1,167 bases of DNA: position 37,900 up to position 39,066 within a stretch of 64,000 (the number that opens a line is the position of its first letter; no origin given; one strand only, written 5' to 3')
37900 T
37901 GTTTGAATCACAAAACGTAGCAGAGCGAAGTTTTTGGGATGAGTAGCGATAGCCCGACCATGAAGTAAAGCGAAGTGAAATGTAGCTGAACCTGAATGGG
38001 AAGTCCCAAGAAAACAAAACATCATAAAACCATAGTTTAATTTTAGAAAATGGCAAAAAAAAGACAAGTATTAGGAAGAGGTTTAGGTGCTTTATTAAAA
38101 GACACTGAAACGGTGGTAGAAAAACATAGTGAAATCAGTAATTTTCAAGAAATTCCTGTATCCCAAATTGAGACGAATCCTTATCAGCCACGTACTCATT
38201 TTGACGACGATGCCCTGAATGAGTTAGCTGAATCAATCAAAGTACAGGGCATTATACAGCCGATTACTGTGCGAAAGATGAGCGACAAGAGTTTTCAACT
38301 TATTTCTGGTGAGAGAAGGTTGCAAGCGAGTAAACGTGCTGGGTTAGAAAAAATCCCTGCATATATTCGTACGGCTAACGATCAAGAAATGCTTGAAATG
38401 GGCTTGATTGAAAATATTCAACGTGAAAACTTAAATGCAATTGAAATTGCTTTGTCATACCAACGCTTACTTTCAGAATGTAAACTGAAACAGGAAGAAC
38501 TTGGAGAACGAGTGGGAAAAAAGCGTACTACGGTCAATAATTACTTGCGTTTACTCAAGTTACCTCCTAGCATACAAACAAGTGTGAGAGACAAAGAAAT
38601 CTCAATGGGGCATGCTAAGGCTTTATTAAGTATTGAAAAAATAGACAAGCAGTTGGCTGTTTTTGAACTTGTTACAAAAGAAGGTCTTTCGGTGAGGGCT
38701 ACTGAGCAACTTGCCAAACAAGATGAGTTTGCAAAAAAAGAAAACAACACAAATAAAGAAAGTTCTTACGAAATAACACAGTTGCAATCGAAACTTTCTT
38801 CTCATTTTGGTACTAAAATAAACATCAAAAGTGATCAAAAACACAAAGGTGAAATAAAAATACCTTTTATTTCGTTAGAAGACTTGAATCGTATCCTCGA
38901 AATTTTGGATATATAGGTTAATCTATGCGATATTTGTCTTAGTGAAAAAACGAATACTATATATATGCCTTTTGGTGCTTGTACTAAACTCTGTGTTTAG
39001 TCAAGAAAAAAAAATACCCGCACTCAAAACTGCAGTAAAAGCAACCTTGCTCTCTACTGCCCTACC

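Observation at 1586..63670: Eight-copy dispersed structured repeat with a covarying closing stem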

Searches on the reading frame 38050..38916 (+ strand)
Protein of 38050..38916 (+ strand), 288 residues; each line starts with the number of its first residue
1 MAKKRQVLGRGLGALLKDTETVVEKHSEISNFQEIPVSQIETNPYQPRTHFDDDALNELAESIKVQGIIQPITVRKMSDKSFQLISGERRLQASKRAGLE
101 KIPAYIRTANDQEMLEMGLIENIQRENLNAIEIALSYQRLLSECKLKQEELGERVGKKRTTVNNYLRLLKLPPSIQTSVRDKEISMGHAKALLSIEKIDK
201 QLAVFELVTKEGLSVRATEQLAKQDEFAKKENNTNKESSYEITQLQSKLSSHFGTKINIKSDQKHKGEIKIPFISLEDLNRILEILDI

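Call 12: search_protein_families(library=ncbifam, proteins=[window:38050-38916:+])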
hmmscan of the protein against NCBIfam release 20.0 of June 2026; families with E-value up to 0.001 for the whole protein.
window:38050-38916:+ (288 aa): 6 families
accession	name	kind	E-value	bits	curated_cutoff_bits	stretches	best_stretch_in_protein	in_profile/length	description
TIGR04285.1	nucleoid_noc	exception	1.9e-69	233.8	315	1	32-242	2-211/255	nucleoid occlusion protein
TIGR00180.1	parB_part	domain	9.1e-55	185.3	58.45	1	31-202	4-179/186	ParB/RepB/Spo0J family partition protein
TIGR03734.1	PRTRC_parB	hypoth_equivalog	4e-37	128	278.6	1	45-221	6-185/555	PRTRC system ParB family protein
TIGR03454.1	partition_RepB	equivalog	2e-16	60.3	201.5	1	18-170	50-202/325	plasmid partitioning protein RepB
NF010406.0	PRK13832.1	subfamily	4.7e-12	45.2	640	1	41-174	13-148/578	plasmid partitioning protein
NF010440.0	PRK13866.1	equivalog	2.7e-07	30.1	522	1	36-140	69-175/336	plasmid partitioning protein RepB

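Call 14: find_related_loci(query=window:38050-38916:+, collection=genome_contigs, flank=10000)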
Query window:38050-38916:+ (288 aa) in genome_contigs; peptide patterns used: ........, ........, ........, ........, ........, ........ (x = any residue, [..] = any of these).
600 stretches matched a pattern (row limit reached: there are more); 581 encode a relative of the query (tblastn E <= 1e-3); the best 80 are kept; 80 distinct loci.
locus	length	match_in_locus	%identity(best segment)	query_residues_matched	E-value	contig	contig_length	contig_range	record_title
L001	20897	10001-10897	66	1-288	1e-130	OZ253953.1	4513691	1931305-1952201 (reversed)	MAG: Cytophagales bacterium isolate 7007d3ca-a90f-42d0-95eb-4c1c7c3f2752 genome assembly, chromosome: 1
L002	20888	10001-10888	62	2-288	7e-122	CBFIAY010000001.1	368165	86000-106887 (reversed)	MAG: Roseivirga sp. isolate Co_bin_544_strict genome assembly, contig: Co_bin_544_strict_c1, whole genome shotgun sequen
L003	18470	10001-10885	63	2-287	5e-121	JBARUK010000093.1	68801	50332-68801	MAG: Cyclobacteriaceae bacterium isolate MFD12125_ilm_asm_bin39 k127_166502, whole genome shotgun sequence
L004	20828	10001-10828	70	18-288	7e-121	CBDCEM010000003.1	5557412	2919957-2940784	MAG: Cyclobacteriaceae bacterium isolate 715ca776-3538-4ce1-aff8-f83ee6eb7d73 genome assembly, contig: contig_3, whole g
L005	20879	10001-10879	66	2-288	3e-120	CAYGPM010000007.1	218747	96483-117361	MAG TPA_asm: uncultured Hyphobacterium sp. isolate ERP117304_co3_239 genome assembly, contig: NODE_47_length_218747_cov_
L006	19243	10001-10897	64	3-288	3e-120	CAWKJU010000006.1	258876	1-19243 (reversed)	MAG: uncultured Cytophagales bacterium isolate MFD03250.bin.1.168 genome assembly, contig: contig_10382, whole genome sh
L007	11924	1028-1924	64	3-288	3e-120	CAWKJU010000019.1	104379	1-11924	MAG: uncultured Cytophagales bacterium isolate MFD03250.bin.1.168 genome assembly, contig: contig_215, whole genome shot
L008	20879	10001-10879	65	2-288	1e-118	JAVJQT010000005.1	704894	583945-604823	MAG: Cytophagales bacterium isolate D1-CHI-05 k141_38199, whole genome shotgun sequence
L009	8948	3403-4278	64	3-288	7e-118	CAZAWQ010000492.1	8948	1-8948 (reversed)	MAG TPA_asm: uncultured Roseivirgaceae bacterium isolate binchicken_co244_137 genome assembly, contig: k141_2217724, who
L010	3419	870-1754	63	3-288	2e-120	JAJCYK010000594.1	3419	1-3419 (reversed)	MAG: Cytophagales bacterium isolate OFTM246 OFTM246_593, whole genome shotgun sequence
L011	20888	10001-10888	60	2-287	5e-115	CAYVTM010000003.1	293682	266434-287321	MAG TPA_asm: uncultured Sphingobacteriaceae bacterium isolate SRP344714_co1_289 genome assembly, contig: NODE_61_length_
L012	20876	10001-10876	61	3-288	6e-114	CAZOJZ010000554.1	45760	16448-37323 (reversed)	MAG TPA_asm: uncultured Roseivirgaceae bacterium isolate binchicken_co244_135 genome assembly, contig: k141_1097574, who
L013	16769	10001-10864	61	4-288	1e-113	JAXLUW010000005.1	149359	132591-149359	MAG: Cytophagales bacterium isolate STL-BAC40 C1.163.fa-5, whole genome shotgun sequence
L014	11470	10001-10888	61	1-288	2e-110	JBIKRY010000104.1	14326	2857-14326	MAG: Bernardetiaceae bacterium isolate ME2015-06-19_3300044640_group6_bin139 Rohwer_bin614_scaffold_3111_c1, whole genom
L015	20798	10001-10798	64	27-287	2e-109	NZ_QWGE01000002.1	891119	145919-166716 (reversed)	Pontibacter oryzae strain KIRAN contig2, whole genome shotgun sequence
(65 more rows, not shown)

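Call 42: find_homologous_proteins(query=window:38050-38916:+, max_evalue=1e-60)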
Query window:38050-38916:+ (288 aa): 7961 proteins with E <= 1e-60 among 8000 candidates; the best 120 are listed.
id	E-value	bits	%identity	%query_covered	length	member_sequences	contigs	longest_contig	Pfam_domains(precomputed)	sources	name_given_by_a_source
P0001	4.3e-176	601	100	100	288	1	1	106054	PF17762.9,PF23552.3,PF02195.27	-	-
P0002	1.0e-128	446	73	100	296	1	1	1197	PF17762.9,PF23552.3,PF02195.27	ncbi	-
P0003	1.8e-128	445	73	100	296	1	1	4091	PF17762.9,PF23552.3,PF02195.27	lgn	-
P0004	3.5e-127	441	73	100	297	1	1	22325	PF17762.9,PF23552.3,PF02195.27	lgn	-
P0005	6.2e-124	431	74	93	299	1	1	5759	PF17762.9,PF23552.3,PF02195.27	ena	-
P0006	2.6e-119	415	69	100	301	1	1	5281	PF17762.9,PF23552.3,PF02195.27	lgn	-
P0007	3.4e-119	415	69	100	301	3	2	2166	PF17762.9,PF23552.3,PF02195.27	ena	-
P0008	7.0e-119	414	68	100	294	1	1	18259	PF17762.9,PF23552.3,PF02195.27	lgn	-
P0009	3.3e-118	412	66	100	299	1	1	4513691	PF17762.9,PF23552.3,PF02195.27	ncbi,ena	-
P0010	2.5e-117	409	67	100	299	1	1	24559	PF17762.9,PF23552.3,PF02195.27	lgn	-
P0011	4.3e-117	408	68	100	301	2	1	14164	PF17762.9,PF23552.3,PF02195.27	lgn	-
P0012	7.1e-117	407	69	99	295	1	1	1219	PF17762.9,PF23552.3,PF02195.27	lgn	-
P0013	1.3e-116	407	68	99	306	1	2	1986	PF17762.9,PF23552.3,PF02195.27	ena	-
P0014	1.7e-116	406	65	100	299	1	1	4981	PF17762.9,PF23552.3,PF02195.27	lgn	-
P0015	2.0e-116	406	68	99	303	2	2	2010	PF17762.9,PF23552.3,PF02195.27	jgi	jgi:ParB family transcriptional regulator, chromosome partitioning protein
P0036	1.4e-114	400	73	91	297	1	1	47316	PF17762.9,PF23552.3,PF02195.27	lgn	-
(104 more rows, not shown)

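Call 43: find_encoding_contigs(protein=P0004, flank=10000, max_places=2)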
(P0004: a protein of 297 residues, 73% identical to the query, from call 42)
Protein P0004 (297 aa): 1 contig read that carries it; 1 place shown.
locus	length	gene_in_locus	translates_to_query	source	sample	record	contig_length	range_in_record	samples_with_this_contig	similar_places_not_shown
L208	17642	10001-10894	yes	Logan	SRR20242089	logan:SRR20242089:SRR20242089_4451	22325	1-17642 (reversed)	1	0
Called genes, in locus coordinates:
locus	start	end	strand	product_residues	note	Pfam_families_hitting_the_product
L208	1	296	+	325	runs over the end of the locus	PF00034:Cytochrom_C (faint), PF03150:CCP_MauG, PF09086:DUF1924 (faint), PF13442:Cytochrome_CBB3 (faint)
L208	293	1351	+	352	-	PF13557:Phenol_MetA_deg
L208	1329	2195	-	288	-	PF13369:Transglut_core2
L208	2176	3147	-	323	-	PF28542:DUF8434, PF02470:MlaD, PF28544:Helical_needle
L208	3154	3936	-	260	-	PF01520:Amidase_3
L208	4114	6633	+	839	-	PF19838:LptD_2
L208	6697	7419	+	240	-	PF00535:Glycos_transf_2, PF10111:Glyco_tranf_2_2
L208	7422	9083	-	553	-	PF00496:SBP_bac_5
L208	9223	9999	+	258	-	PF00142:Fer4_NifH (weak), PF01656:CbiA, PF02374:ArsA_ATPase (weak), PF06564:CBP_BcsQ, PF09140:MipZ (faint), PF10609:ParA, PF13614:AAA_31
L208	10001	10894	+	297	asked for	PF02195:ParB_N, PF17762:HTH_ParB, PF23552:ParB_C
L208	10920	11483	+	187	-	PF18935:DUF5683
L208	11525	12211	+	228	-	PF01113:DapB_N, PF05173:DapB_C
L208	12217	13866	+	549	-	PF18936:DUF5684, PF10502:Peptidase_S26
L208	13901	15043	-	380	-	PF02771:Acyl-CoA_dh_N, PF02770:Acyl-CoA_dh_M, PF00441:Acyl-CoA_dh_1, PF08028:Acyl-CoA_dh_2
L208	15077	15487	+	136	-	PF13442:Cytochrome_CBB3 (weak)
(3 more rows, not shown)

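Call 44: find_encoding_contigs(protein=P0036, flank=10000, max_places=2)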
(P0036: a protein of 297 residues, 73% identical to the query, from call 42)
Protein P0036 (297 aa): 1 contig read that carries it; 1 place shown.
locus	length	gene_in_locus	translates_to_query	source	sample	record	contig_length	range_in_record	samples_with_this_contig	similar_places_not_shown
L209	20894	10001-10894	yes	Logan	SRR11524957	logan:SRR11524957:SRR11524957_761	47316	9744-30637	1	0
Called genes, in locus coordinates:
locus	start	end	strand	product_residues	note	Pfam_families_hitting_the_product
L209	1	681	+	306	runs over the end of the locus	PF00582:Usp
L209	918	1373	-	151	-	PF01047:MarR, PF12802:MarR_2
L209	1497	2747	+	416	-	PF01979:Amidohydro_1, PF07969:Amidohydro_3 (weak)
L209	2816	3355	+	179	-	PF04542:Sigma70_r2, PF08281:Sigma70_r4_2, PF04545:Sigma70_r4 (faint)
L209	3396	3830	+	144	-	-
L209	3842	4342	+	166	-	-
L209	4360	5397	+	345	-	-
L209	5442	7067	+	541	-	PF06418:CTP_synth_N, PF00117:GATase, PF07722:Peptidase_C26 (faint)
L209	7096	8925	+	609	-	PF14849:YidC_periplas, PF02096:60KD_IMP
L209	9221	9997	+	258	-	PF00142:Fer4_NifH (weak), PF01656:CbiA, PF02374:ArsA_ATPase (weak), PF06564:CBP_BcsQ, PF10609:ParA, PF13614:AAA_31, PF09140:MipZ (weak)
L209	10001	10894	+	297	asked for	PF02195:ParB_N, PF17762:HTH_ParB, PF23552:ParB_C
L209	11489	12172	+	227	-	PF01113:DapB_N, PF05173:DapB_C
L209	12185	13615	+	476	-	PF18936:DUF5684, PF10502:Peptidase_S26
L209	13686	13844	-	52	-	-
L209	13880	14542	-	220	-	PF03167:UDG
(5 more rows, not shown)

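Call 45: find_encoding_contigs(protein=P0005, flank=10000, max_places=2)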
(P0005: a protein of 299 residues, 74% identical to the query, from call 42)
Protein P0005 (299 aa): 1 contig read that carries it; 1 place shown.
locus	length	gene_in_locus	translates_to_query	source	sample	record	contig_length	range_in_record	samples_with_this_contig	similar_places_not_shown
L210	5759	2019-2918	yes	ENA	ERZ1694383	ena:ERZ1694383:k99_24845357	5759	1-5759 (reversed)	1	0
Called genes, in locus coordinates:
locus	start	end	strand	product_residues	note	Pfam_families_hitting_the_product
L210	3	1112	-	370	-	?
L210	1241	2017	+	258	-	PF00142:Fer4_NifH (weak), PF01656:CbiA, PF02374:ArsA_ATPase (faint), PF06564:CBP_BcsQ, PF09140:MipZ, PF10609:ParA, PF13614:AAA_31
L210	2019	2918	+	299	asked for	PF02195:ParB_N, PF17762:HTH_ParB, PF23552:ParB_C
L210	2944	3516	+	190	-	PF18935:DUF5683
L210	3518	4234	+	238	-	PF01113:DapB_N, PF05173:DapB_C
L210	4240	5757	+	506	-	?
